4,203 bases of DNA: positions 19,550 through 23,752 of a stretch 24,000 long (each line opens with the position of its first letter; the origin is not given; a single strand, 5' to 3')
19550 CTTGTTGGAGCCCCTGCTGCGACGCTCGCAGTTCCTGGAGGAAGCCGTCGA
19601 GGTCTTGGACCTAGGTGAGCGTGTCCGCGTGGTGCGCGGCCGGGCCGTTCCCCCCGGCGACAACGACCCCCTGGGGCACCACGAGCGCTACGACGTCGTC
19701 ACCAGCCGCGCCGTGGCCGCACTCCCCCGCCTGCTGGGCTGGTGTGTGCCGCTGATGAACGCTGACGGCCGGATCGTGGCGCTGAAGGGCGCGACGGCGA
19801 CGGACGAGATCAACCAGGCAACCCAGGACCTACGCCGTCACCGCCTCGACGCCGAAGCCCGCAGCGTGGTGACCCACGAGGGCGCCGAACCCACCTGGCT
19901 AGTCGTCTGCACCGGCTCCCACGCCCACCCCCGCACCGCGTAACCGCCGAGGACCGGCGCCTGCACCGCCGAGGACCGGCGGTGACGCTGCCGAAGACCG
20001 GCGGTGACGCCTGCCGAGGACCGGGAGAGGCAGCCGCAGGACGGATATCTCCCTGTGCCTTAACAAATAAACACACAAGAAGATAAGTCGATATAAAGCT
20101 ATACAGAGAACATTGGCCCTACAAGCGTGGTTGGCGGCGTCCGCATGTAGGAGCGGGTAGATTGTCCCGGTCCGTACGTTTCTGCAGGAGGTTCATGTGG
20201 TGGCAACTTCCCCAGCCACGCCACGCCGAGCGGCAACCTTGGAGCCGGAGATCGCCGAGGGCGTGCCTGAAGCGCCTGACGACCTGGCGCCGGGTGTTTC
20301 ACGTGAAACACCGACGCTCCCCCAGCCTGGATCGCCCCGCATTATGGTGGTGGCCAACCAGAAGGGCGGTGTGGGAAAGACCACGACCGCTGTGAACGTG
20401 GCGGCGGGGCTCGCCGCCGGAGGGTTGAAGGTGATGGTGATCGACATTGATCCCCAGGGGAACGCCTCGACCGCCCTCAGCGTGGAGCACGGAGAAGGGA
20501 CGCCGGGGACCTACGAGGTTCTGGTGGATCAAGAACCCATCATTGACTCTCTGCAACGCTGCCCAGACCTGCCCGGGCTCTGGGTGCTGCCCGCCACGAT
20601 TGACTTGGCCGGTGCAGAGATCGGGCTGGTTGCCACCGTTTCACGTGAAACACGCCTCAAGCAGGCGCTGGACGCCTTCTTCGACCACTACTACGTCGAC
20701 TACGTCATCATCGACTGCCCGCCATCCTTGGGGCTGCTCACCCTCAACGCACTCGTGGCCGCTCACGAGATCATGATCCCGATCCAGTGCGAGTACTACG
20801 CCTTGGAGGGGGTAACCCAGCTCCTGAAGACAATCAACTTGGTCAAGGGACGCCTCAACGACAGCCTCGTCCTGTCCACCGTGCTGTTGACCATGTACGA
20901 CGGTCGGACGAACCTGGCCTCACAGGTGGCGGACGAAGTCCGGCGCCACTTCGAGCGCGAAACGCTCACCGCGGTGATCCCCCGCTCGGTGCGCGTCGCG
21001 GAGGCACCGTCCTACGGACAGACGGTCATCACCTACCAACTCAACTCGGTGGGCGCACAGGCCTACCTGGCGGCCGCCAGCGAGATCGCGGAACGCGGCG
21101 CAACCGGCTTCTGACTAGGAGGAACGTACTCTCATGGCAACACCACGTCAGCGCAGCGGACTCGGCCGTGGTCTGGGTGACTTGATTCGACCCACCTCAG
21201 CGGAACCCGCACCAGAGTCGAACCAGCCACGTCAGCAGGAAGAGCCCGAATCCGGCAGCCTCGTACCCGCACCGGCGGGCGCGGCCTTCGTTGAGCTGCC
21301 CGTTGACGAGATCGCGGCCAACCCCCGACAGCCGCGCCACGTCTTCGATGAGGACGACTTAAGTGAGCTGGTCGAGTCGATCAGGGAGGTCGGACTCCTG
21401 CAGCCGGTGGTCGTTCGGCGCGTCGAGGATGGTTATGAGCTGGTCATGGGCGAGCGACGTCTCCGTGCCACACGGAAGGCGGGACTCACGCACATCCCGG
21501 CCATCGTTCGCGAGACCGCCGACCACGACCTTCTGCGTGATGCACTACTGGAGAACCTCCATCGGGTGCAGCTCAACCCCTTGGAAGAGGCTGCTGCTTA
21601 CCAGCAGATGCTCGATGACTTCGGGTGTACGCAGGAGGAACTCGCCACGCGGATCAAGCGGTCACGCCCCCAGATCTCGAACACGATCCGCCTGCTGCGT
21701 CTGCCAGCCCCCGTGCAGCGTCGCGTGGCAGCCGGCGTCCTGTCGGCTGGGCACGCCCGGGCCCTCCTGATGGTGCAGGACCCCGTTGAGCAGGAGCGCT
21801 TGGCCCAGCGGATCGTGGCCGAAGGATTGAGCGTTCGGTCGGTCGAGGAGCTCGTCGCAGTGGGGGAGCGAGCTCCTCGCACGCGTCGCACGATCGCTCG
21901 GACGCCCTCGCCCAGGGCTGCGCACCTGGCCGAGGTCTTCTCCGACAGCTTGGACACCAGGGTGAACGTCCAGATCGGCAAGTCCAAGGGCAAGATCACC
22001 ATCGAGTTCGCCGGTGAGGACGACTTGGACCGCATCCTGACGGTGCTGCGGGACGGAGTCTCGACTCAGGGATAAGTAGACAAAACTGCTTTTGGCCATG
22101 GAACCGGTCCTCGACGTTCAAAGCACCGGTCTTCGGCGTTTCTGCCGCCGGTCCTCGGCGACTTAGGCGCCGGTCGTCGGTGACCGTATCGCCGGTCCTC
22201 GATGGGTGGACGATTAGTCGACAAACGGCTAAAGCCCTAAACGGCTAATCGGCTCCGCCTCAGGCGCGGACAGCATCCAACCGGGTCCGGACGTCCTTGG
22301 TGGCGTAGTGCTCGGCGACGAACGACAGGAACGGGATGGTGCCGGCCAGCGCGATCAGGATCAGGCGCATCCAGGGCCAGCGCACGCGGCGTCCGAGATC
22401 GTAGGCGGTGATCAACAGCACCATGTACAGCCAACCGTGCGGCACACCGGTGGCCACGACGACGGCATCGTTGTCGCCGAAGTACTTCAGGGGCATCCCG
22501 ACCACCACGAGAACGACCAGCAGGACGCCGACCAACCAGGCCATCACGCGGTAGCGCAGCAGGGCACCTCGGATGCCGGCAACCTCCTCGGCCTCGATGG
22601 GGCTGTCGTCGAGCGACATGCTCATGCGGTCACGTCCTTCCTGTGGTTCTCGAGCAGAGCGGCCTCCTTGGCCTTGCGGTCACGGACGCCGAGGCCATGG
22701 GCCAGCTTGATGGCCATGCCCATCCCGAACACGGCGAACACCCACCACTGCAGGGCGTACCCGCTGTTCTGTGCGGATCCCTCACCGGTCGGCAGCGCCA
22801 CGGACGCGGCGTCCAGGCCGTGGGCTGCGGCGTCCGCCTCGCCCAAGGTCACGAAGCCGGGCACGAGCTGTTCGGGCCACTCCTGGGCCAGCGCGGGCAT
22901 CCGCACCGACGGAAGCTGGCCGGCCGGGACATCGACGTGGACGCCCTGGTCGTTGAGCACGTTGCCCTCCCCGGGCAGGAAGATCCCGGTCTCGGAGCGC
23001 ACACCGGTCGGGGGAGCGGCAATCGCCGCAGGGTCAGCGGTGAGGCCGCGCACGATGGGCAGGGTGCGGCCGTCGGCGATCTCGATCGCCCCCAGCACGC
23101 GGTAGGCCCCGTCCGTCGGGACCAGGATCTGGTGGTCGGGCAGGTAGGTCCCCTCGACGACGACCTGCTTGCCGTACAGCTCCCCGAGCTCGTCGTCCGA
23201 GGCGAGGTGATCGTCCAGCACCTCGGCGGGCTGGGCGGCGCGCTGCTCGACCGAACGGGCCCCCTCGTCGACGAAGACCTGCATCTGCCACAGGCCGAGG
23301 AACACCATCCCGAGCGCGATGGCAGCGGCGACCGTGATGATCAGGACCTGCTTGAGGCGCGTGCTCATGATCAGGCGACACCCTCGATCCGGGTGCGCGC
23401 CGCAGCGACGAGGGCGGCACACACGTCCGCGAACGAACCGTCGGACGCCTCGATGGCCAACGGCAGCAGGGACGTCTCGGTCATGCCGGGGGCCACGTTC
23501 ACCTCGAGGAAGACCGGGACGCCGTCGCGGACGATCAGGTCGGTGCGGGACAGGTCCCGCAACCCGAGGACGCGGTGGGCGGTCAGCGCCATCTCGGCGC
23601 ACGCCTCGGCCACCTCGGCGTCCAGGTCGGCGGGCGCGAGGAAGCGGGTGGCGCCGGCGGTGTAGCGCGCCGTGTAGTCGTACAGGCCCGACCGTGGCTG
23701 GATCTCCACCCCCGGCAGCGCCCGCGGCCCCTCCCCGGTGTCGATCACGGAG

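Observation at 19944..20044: Phased 22-bp repeat array (core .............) between rsmG and parA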

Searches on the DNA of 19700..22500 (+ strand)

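Call 45: search_rna_families(source=window, start=19700, end=22500, threshold=evalue, max_evalue=1)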
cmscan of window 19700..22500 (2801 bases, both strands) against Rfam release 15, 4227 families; matches with E-value up to 1: 1.
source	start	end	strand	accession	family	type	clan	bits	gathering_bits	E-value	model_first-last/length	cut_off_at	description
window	20046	20085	-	RF00743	mir-308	Gene; miRNA;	-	19.7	60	0.86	8-56/63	no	mir-308 microRNA precursor family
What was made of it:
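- On Known structured RNA families (Rfam 15): The only hit is a chance mir-308 match (19.7 bits against a gathering score of 60, E 0.86) (call 45).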

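Call 60: search_dna_similar(query=window:19935-20050:+, collection=plasmids, mode=distant, max_evalue=1, max_rows=15)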
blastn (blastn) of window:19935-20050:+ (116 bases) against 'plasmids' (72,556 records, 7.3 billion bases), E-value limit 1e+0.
Records with a match: 15; places in all: 15; records where one place covers at least 80% of the query: 0.
Best place of each record, by identity: 95-99% 1; 90-95% 1; 80-90% 5; 60-80% 8.
By first word of the organism name: Sinorhizobium 5; Rhizobium 2; Tsukamurella 1; Marinovum 1; Ralstonia 1; Ciceribacter 1; Paraburkholderia 1; Azospirillum 1; Niveispirillum 1; Halomicrobium 1.
By predicted mobility (MOB-suite, as given by PLSDB): non-mobilizable 9; conjugative 5; mobilizable 1.
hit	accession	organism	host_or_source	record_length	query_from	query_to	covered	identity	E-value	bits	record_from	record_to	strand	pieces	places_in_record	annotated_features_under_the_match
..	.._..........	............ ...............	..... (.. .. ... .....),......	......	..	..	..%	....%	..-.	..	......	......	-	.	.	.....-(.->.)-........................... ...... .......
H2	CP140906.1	Sinorhizobium medicae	Medicago lupulina,whole organism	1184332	25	77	46%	79.3%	8e-2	43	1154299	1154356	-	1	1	hypothetical protein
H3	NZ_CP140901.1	Sinorhizobium medicae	Medicago lupulina,whole organism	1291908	25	77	46%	79.3%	8e-2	43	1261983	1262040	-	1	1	record has no annotation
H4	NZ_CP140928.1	Sinorhizobium medicae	Medicago lupulina,whole organism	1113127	25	77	46%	79.3%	8e-2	43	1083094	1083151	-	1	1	record has no annotation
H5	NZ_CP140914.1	Sinorhizobium medicae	Medicago lupulina,whole organism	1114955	25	77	46%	79.3%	8e-2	43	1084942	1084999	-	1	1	record has no annotation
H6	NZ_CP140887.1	Sinorhizobium medicae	Medicago lupulina,whole organism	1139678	25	77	46%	79.3%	8e-2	43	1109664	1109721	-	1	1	none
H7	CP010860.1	Marinovum algicola DG 898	-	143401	43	91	42%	79.6%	8e-2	44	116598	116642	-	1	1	Cation/multidrug efflux pump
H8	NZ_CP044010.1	Rhizobium sp. BG6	Prosopis cineraria,pure bacterial ...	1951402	17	59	37%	84.1%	3e-1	42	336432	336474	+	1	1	none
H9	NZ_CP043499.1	Rhizobium grahamii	Prosopis cineraria,pure bacterial ...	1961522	17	59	37%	84.1%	3e-1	42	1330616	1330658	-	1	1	none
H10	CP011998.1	Ralstonia solanacearum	ginger,cell culture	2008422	30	75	40%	78.0%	3e-1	41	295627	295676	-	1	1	pilus assembly protein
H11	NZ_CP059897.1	Ciceribacter thiooxidans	mixed culture,soil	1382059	46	83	33%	89.5%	2e-2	45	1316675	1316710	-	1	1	none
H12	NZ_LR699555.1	Paraburkholderia dioscoreae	-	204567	20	59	34%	85.0%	8e-2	43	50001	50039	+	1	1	hypothetical protein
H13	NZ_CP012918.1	Azospirillum brasilense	Digitaria eriantha,microbe,root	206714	33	69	32%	86.8%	8e-2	44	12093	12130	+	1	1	cobN: cobaltochelatase subunit CobN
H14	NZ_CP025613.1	Niveispirillum cyanobacteriorum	sing cell,cyanobacterial aggregates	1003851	46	75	26%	90.0%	3e-1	42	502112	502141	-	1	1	none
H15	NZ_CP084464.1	Halomicrobium salinisoli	cell culture,gobi saline soil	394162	1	25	22%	96.0%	3e-1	42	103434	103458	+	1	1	hypothetical protein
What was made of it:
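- Closest known: Plasmid iterons, including the arrangement in P1. Different: There is no sequence match to any plasmid (call 60).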

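Call 61: search_dna_similar(query=window:19935-20050:+, collection=phages, mode=distant, max_evalue=1, max_rows=15)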
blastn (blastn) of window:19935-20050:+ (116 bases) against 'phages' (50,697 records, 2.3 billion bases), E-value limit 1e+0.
Records with a match: 4; places in all: 4; records where one place covers at least 80% of the query: 0.
Best place of each record, by identity: 90-95% 2; 80-90% 2.
By first word of the organism name: Streptomyces 2; Bacteriophage 1; Rhodococcus 1.
By host as written in the record: Streptomyces venezuelae 2; - 1; Rhodococcus equi NRRL B-16538 1.
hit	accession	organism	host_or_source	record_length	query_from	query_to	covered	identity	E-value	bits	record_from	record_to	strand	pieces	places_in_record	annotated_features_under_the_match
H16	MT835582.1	Bacteriophage sp.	human fecal samples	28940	10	44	30%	84.6%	3e-1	39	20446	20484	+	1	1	record has no annotation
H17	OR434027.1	Rhodococcus phage GuyFagieri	Rhodococcus equi NRRL B-16538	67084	11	43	28%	85.7%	3e-1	39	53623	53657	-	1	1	73: RtcB-like RNA ligase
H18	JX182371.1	Streptomyces phage SV1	Streptomyces venezuelae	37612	40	65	22%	92.3%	3e-1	39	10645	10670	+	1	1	tape measure protein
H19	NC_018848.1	Streptomyces phage SV1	Streptomyces venezuelae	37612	40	65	22%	92.3%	3e-1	39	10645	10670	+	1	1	tail length tape measure protein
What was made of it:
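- Tried and rejected: Only chance BLAST matches appeared (E >= 0.02; calls 60, 61).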

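Call 77: build_rna_model(alignment_id=A1, structure=none)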
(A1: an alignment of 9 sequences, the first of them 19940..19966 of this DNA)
Model R1 built from alignment A1 (9 sequences, 29 columns); structure: none (sequence only).
model positions 27; base pairs 0; branch points 0; effective number of sequences 9; information 0.783 bits per position. No base pairs: searches with it score sequence only.

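Call 78: search_with_rna_model(model_id=R1, source=window, filters=off, max_evalue=10)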
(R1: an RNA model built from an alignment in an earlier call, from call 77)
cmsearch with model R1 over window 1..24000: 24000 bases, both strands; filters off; matches with E-value up to 10: 89.
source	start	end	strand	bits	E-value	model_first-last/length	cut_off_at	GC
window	19941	19962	+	19.6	2.4e-05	4-25/27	-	0.73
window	19964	19984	+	19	3.8e-05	5-25/27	-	0.81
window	22143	22164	-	18.8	4.3e-05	4-25/27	-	0.73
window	22121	22142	-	16.5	0.00025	4-25/27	-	0.59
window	19986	20006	+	16.3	0.00029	5-25/27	-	0.76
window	22188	22208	-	15.5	0.00055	4-24/27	-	0.67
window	22165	22187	-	15.4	0.00058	3-25/27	-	0.74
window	20009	20027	+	13.6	0.0022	5-23/27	-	0.79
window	22102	22119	-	12.6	0.0048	5-22/27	-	0.61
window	13860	13872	-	8.3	0.12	6-18/27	-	0.69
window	2284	2302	+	8.1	0.14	7-22/27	-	0.79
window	15359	15377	-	7.3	0.27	4-22/27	-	0.63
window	4262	4274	-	6.9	0.38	4-16/27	-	0.69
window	5089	5101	-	6.8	0.4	5-17/27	-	0.77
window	4024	4035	-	6.4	0.54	6-17/27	-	0.75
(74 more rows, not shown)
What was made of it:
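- Checked: A profile built from the units scores them at 12.6-19.6 bits, and the next best site in 24 kb scores 8.3 bits (call 78).
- The profile search shows a clear score gap of 12.6-19.6 bits against 8.3 or less (call 78).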

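Call 79: search_with_rna_model(model_id=R1, sources=[L160, L161, L162, L163, L164, L165, L076, L077, L078, L079, L080, L081, L082, L083, L084, L085, L086, L087, L104, L113, L121, L135, L136], filters=default, max_evalue=10)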
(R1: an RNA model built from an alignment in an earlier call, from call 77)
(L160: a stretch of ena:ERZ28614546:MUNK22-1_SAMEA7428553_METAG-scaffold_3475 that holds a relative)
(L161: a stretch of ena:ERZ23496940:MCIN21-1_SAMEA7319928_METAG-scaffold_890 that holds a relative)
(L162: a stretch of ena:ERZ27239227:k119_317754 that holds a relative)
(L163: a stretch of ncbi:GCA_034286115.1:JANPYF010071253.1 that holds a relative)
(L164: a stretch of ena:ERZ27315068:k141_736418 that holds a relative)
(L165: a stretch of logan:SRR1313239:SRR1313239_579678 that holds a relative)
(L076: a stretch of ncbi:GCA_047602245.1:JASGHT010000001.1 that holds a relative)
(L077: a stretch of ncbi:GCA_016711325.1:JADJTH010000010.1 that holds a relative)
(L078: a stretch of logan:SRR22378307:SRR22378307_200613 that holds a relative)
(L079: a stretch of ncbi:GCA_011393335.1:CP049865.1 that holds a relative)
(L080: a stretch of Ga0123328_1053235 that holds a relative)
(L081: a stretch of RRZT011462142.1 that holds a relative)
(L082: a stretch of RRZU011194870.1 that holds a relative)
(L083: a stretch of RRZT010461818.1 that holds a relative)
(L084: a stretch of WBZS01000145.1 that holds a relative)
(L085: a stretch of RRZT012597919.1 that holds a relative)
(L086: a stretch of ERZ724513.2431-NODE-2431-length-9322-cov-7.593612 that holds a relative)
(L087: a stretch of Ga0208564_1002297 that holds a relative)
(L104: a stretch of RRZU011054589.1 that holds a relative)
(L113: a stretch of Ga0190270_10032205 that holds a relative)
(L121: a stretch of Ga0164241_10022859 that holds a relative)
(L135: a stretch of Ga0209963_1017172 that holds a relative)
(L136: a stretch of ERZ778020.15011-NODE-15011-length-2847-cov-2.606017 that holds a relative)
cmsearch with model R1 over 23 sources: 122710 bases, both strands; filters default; matches with E-value up to 10: 5.
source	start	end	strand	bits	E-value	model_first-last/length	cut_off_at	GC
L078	2138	2151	+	8.8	0.44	4-17/27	-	0.79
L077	5152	5165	+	8.8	0.44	4-17/27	-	0.79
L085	3560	3579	+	8.8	0.45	5-23/27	-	0.85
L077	5092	5104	+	7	1.7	5-17/27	-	0.77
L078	2079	2090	+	4.8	9.8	5-16/27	-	0.75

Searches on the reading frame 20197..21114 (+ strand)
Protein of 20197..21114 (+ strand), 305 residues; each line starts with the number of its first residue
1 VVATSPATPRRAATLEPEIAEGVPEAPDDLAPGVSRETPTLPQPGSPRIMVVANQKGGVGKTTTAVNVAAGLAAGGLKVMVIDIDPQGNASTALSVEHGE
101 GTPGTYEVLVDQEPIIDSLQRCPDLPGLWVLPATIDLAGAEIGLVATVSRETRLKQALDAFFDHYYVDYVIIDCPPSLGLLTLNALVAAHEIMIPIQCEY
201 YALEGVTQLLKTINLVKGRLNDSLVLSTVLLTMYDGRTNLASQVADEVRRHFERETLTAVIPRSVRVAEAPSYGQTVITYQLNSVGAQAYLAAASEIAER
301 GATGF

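Call 7: search_protein_families(library=ncbifam, proteins=[window:20197-21114:+])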
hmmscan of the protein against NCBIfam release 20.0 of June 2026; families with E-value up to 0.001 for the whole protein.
window:20197-21114:+ (305 aa): 25 families
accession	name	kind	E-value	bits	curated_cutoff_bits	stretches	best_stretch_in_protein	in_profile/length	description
NF041546.1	ParA_partition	equivalog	2.1e-30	105.8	180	2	49-100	1-52/203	ParA family partition ATPase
TIGR03453.1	partition_RepA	equivalog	5.6e-26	91.3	348.45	1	49-290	106-363/387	plasmid partitioning protein RepA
TIGR01969.1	minD_arch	subfamily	2.6e-24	85.8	201.75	1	48-299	1-232/251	cell division ATPase MinD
NF010443.0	PRK13869.1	subfamily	1.9e-20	73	446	1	49-279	123-369/405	plasmid-partitioning protein RepA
NF041283.1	PrgP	equivalog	3.3e-16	59.4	400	1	48-266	3-227/297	ParA superfamily DNA segregation protein PrgP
TIGR01968.1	minD_bact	equivalog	3.7e-14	52.7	212.9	2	48-85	2-39/261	septum site-determining protein MinD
NF010259.0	PRK13705.1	equivalog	3.2e-13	49.4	725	1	45-257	104-328/388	plasmid-partitioning protein SopA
TIGR01287.1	nifH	equivalog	5.6e-12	45.6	394.35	1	55-110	7-60/275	nitrogenase iron protein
NF009701.0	PRK13230.1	subfamily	8e-12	44.8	350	1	55-97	8-50/291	nitrogenase reductase-like protein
NF033200.1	F430_CfbC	exception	8.7e-12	44.9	402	1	55-109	7-59/260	Ni-sirohydrochlorin a,c-diamide reductive cyclase ATP-dependent reductase subunit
TIGR03371.1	cellulose_yhjQ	equivalog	2.4e-11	43.6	157.85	1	50-294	4-238/246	cellulose biosynthesis protein BcsQ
NF008079.0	PRK10818.1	equivalog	7e-11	42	508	1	48-291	3-240/270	septum site-determining protein MinD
TIGR01007.1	eps_fam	subfamily_domain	3e-09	36.7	108.05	1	48-186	18-146/204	polysaccharide biosynthesis tyrosine autokinase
NF041136.1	MrpORP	equivalog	6.1e-09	35.6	450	1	50-89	8-47/365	iron-sulfur cluster carrier protein MrpORP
NF047398.1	AAA_KGGVGR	domain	1e-08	35.7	90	1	47-174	2-149/190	KGGVGR-motif variant AAA ATPase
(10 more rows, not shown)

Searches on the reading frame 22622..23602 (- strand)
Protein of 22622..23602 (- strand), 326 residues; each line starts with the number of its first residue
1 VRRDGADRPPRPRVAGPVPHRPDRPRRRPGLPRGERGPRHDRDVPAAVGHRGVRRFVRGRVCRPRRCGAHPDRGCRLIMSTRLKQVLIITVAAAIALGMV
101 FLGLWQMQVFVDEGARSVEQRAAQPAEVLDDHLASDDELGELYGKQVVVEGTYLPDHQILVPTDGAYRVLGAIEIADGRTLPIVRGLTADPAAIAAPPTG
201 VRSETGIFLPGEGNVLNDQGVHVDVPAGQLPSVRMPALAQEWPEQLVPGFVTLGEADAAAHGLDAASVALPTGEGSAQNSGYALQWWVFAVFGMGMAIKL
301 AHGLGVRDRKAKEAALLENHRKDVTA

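Call 7: search_protein_families(library=ncbifam, proteins=[window:22622-23602:-])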
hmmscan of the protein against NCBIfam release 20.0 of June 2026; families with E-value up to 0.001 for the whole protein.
window:22622-23602:- (326 aa): 1 family
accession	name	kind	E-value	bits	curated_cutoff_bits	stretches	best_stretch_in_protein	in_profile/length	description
NF050123.1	SURF1_Mycobac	exception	9.9e-22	77.4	190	1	83-295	6-227/238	SURF1 family cytochrome oxidase biogenesis protein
